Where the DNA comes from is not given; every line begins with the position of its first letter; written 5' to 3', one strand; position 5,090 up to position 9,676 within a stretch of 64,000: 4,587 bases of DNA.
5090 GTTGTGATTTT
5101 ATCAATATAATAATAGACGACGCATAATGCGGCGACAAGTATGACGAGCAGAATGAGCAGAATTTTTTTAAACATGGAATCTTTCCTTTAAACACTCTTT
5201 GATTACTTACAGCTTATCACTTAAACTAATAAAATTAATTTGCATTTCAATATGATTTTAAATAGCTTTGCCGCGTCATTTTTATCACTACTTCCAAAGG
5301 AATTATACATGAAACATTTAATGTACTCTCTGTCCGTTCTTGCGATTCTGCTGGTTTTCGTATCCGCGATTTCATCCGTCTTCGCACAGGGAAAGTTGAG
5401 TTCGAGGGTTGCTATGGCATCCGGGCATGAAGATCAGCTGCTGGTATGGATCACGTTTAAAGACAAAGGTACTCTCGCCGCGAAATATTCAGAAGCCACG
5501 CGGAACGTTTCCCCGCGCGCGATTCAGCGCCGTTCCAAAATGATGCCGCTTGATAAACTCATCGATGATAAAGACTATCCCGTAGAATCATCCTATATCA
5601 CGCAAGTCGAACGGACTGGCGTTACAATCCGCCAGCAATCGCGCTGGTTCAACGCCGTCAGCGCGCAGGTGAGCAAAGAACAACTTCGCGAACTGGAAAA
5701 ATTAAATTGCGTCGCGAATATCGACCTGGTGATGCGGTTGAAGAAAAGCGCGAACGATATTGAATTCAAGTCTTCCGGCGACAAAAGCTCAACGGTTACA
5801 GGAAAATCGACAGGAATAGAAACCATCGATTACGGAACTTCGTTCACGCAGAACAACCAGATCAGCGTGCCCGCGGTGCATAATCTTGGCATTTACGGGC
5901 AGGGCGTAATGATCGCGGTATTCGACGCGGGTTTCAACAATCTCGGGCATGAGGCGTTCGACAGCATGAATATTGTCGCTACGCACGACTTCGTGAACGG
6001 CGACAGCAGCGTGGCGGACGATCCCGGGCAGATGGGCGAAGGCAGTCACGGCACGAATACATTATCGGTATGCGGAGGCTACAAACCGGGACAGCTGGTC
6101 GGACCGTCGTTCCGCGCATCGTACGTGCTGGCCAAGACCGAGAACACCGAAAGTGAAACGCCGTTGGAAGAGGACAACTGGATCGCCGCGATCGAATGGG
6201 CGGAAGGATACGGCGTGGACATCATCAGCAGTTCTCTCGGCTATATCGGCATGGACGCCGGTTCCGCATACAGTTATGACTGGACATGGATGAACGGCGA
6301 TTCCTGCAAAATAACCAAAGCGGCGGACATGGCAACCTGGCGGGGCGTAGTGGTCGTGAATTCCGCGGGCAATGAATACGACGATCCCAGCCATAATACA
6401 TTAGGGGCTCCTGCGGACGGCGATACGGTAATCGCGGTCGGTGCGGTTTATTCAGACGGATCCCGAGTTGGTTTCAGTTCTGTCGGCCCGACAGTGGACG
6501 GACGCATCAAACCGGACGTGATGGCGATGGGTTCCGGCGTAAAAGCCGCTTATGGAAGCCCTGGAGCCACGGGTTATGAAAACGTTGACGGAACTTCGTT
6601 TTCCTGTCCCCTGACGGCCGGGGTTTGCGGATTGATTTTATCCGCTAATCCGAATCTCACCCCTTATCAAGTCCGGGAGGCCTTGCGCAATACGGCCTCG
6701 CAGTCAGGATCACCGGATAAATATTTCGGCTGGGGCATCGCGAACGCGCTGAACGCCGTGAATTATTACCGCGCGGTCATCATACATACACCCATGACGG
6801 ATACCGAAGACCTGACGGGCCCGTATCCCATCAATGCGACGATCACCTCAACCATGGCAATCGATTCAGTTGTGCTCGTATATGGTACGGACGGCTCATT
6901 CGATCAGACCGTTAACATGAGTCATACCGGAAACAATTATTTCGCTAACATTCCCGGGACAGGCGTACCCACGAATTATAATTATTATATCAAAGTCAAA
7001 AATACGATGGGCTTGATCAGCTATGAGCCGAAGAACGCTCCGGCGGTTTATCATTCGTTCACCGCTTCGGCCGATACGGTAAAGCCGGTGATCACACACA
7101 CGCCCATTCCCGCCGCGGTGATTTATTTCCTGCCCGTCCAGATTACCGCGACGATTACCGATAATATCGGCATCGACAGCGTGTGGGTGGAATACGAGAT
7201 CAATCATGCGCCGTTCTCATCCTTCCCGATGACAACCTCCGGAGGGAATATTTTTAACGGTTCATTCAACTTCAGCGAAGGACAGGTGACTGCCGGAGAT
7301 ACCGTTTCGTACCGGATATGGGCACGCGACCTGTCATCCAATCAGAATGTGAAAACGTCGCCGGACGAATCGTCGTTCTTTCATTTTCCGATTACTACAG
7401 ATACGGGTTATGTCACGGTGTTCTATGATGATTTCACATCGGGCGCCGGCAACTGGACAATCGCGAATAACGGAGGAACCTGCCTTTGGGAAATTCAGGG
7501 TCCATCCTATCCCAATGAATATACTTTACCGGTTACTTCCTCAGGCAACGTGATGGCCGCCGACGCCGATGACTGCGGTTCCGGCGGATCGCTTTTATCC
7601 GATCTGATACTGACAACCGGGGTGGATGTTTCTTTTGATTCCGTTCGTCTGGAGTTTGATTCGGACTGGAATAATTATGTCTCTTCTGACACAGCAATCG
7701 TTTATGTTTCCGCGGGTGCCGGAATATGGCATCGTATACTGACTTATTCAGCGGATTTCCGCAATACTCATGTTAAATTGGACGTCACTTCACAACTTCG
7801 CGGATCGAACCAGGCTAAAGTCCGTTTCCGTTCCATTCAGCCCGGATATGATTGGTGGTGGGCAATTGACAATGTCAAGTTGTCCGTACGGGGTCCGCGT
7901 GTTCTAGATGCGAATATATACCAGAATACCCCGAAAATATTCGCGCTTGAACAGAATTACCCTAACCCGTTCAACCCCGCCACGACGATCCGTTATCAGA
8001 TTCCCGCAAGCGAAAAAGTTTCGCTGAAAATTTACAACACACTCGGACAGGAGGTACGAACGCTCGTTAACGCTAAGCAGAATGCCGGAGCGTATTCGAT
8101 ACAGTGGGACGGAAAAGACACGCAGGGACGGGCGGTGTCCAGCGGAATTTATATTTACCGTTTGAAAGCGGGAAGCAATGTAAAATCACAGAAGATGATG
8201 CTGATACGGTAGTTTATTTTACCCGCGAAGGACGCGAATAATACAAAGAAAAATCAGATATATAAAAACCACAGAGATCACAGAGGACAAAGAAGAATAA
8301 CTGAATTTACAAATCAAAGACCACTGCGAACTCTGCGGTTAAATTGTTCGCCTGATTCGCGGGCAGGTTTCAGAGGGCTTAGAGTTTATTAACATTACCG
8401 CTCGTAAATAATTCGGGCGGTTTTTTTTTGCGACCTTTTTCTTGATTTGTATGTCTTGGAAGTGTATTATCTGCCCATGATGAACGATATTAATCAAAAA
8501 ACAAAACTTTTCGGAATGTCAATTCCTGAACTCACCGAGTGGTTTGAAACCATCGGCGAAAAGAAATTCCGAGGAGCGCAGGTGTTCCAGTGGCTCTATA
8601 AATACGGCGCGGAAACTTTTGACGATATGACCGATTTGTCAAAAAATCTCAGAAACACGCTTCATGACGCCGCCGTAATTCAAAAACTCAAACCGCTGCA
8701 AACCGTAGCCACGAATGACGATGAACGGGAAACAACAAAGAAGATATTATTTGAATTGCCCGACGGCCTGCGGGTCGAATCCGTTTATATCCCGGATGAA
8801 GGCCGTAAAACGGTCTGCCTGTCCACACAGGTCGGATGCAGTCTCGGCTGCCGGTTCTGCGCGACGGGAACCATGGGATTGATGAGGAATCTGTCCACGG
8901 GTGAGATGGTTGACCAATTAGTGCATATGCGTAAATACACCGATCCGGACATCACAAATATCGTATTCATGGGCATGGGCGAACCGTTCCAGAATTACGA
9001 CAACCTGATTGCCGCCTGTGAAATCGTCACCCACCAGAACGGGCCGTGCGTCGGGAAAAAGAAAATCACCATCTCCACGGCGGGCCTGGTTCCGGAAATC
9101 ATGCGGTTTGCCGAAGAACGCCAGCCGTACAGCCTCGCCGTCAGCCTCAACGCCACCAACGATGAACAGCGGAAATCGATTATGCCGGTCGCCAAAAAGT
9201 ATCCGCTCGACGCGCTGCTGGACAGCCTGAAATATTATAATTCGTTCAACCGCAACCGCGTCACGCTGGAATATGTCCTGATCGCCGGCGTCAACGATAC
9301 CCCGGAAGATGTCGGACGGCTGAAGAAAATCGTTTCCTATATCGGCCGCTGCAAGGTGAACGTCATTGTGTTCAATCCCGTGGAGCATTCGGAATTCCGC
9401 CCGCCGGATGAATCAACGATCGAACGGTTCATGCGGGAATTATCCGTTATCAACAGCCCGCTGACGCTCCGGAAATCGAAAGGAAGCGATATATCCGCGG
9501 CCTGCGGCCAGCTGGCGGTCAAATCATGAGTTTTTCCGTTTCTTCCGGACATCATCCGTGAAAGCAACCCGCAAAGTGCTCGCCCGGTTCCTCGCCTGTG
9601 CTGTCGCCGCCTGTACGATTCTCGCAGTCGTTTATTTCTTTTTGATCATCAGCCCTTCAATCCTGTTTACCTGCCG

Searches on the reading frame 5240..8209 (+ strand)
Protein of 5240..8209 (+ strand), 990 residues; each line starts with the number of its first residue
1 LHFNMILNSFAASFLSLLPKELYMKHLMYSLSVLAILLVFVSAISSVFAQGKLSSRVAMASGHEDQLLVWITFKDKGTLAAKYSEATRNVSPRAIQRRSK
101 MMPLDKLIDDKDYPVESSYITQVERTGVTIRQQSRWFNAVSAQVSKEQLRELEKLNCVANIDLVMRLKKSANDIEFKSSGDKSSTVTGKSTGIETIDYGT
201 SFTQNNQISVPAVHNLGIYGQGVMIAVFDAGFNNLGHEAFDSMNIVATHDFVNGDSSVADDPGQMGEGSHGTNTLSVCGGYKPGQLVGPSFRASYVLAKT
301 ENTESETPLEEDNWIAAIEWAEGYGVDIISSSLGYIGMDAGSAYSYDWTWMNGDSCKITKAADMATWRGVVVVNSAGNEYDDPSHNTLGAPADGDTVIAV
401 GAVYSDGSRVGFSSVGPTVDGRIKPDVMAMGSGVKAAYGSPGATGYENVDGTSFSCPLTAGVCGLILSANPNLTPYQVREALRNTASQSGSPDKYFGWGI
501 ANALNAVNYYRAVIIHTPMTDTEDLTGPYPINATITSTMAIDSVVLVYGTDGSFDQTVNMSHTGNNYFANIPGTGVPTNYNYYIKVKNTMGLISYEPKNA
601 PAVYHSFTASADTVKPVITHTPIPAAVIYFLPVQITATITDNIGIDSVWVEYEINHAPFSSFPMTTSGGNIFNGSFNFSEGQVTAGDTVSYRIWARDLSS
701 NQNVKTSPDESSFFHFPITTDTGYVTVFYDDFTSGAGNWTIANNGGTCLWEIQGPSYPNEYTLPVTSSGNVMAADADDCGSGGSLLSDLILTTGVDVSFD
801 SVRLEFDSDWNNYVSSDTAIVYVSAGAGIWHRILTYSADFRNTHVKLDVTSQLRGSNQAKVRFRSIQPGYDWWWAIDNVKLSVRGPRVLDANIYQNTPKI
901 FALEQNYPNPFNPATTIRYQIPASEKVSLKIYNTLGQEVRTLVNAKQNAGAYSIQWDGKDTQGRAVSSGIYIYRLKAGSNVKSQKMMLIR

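Call 64: search_protein_families(library=pfam, proteins=[window:5240-8209:+], max_evalue=0.01)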
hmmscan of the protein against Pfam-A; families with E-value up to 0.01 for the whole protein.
window:5240-8209:+ (990 aa): 4 families
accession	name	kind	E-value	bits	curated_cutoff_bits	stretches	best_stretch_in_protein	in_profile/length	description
PF00082.27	Peptidase_S8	-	1.6e-43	149.5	21.8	1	220-499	1-288/288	Subtilase family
PF13860.13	FlgD_ig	-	7.9e-13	48.6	27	1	923-978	21-76/79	FlgD Ig-like domain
PF18962.6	Por_Secre_tail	-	9.1e-08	32.7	27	1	907-987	2-74/75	Secretion system C-terminal sorting domain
PF13585.12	CHU_C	-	1.9e-06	28.3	27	1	921-984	23-80/86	CHU_C Type IX secretion signal domain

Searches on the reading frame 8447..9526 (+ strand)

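Call 95: search_protein_families(library=pfam, proteins=[window:8447-9526:+], max_evalue=0.0001)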
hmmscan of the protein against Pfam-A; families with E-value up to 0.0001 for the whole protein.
window:8447-9526:+ (360 aa): 2 families
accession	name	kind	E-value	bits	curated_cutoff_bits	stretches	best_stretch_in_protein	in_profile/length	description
PF21016.3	RlmN_N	-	1.2e-21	76.6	24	1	20-78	2-60/60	Ribosomal RNA large subunit methyltransferase N-terminal domain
PF04055.27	Radical_SAM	-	2.2e-16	60.9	29.5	1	126-286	2-158/166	Radical SAM superfamily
